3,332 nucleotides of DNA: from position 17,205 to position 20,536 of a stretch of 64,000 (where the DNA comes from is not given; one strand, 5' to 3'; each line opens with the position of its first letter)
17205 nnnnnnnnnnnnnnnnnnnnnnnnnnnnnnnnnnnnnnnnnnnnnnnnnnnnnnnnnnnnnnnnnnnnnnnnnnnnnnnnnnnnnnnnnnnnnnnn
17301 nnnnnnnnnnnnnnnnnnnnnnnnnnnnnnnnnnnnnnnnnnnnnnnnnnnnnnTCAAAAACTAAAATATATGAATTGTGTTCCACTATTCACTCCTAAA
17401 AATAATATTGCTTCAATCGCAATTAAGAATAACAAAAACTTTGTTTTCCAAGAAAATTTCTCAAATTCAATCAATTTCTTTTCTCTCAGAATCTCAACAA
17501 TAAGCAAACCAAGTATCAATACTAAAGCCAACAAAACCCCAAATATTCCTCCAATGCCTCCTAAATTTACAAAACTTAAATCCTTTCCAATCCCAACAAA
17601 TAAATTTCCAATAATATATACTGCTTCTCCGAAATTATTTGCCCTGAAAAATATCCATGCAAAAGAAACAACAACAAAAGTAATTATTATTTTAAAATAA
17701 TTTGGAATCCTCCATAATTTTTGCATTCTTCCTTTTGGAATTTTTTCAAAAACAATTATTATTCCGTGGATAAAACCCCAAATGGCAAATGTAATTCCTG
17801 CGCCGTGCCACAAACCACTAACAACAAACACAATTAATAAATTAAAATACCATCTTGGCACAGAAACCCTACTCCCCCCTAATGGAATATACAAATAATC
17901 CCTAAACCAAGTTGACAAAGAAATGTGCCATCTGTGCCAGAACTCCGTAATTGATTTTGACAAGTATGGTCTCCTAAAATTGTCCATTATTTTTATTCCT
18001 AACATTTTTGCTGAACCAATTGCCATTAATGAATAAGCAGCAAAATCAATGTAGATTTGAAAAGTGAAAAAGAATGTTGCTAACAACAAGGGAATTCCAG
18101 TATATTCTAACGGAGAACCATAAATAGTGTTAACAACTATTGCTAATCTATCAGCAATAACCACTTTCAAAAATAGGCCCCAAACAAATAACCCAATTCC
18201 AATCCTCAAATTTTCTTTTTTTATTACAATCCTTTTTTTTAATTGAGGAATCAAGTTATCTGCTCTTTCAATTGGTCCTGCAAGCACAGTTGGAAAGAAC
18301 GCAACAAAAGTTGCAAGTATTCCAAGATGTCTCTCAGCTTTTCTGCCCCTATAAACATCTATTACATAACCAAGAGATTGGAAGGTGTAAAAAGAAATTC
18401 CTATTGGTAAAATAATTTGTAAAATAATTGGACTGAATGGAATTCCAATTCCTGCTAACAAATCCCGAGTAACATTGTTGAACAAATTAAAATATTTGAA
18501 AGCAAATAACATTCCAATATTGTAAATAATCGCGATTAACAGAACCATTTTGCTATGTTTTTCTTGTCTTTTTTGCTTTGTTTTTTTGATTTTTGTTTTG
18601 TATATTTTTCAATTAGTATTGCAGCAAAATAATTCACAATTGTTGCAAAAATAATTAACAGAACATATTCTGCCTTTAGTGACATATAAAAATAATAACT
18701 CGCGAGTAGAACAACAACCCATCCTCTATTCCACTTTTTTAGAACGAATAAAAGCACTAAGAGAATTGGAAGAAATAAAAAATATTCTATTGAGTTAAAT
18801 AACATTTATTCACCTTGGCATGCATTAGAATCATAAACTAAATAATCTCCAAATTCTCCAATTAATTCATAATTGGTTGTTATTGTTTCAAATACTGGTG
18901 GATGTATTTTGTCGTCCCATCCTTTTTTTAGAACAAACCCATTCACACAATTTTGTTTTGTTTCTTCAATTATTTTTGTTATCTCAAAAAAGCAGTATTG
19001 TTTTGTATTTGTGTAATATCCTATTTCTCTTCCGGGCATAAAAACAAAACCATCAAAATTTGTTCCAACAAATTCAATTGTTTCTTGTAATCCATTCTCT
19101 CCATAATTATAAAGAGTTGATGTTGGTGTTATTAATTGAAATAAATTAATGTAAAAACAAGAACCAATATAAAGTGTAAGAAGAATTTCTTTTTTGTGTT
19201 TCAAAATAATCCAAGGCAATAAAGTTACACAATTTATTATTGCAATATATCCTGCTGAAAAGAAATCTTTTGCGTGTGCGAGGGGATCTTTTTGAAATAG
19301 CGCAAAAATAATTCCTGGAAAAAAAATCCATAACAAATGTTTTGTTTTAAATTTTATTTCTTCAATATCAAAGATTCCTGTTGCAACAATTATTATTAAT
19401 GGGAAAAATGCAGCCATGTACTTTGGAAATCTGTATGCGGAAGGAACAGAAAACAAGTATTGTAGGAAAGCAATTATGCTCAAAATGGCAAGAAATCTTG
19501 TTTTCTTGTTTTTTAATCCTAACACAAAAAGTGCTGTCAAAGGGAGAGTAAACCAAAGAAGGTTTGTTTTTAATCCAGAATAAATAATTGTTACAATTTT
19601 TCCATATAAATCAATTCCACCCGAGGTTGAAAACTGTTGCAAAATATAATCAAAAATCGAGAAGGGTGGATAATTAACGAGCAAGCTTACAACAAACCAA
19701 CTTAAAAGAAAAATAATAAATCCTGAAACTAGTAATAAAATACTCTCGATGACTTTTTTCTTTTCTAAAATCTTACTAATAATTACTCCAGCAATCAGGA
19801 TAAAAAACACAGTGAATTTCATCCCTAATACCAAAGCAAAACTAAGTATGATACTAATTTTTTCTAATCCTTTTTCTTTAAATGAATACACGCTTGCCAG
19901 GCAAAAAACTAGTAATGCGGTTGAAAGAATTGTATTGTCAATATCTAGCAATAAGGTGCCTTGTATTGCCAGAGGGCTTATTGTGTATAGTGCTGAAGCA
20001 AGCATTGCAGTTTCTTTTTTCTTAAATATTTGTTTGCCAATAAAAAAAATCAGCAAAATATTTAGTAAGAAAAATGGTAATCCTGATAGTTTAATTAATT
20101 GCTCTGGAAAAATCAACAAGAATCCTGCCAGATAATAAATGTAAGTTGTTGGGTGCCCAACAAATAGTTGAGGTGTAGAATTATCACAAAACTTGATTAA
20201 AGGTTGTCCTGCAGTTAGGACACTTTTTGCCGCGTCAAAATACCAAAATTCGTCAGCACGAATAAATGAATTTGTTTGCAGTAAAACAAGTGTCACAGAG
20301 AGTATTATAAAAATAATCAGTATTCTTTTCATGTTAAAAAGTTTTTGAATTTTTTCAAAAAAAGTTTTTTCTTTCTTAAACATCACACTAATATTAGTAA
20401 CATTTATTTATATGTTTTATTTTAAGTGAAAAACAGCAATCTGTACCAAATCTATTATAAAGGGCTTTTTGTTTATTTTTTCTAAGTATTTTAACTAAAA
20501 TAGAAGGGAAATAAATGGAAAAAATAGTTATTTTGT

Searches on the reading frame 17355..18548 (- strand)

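Call 13: search_protein_families(library=pfam, proteins=[window:17355-18548:-], max_evalue=0.0001)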
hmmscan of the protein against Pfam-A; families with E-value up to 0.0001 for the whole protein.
window:17355-18548:- (397 aa): 2 families
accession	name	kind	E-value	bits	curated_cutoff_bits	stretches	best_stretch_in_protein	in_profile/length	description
PF03062.24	MBOAT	-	1.3e-29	104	27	1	79-302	85-329/337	MBOAT, membrane-bound O-acyltransferase family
PF13813.11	MBOAT_2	-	1.4e-05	25.8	25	1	190-253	4-69/85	Membrane bound O-acyl transferase family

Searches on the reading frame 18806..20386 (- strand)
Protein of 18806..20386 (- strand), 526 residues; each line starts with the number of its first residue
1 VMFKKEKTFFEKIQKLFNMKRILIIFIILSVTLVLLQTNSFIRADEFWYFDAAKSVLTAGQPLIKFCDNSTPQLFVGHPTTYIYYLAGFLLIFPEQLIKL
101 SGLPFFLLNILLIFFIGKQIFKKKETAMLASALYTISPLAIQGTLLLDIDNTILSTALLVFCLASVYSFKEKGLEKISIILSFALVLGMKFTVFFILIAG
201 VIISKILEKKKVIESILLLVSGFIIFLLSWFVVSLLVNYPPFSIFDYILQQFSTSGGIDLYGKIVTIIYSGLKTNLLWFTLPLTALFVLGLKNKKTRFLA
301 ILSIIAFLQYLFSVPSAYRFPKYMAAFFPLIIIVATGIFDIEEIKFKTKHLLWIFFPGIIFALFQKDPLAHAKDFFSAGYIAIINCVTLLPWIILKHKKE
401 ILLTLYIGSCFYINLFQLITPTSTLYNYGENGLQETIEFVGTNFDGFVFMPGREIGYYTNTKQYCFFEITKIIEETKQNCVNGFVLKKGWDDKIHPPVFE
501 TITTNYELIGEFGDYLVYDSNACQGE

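Call 13: search_protein_families(library=pfam, proteins=[window:18806-20386:-], max_evalue=0.0001)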
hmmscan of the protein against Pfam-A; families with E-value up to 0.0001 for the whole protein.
window:18806-20386:- (526 aa): 1 family
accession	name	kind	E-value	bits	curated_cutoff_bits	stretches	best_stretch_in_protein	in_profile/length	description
PF13231.12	PMT_2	-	3.6e-06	27.7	26.1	1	78-228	2-154/160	Dolichyl-phosphate-mannose-protein mannosyltransferase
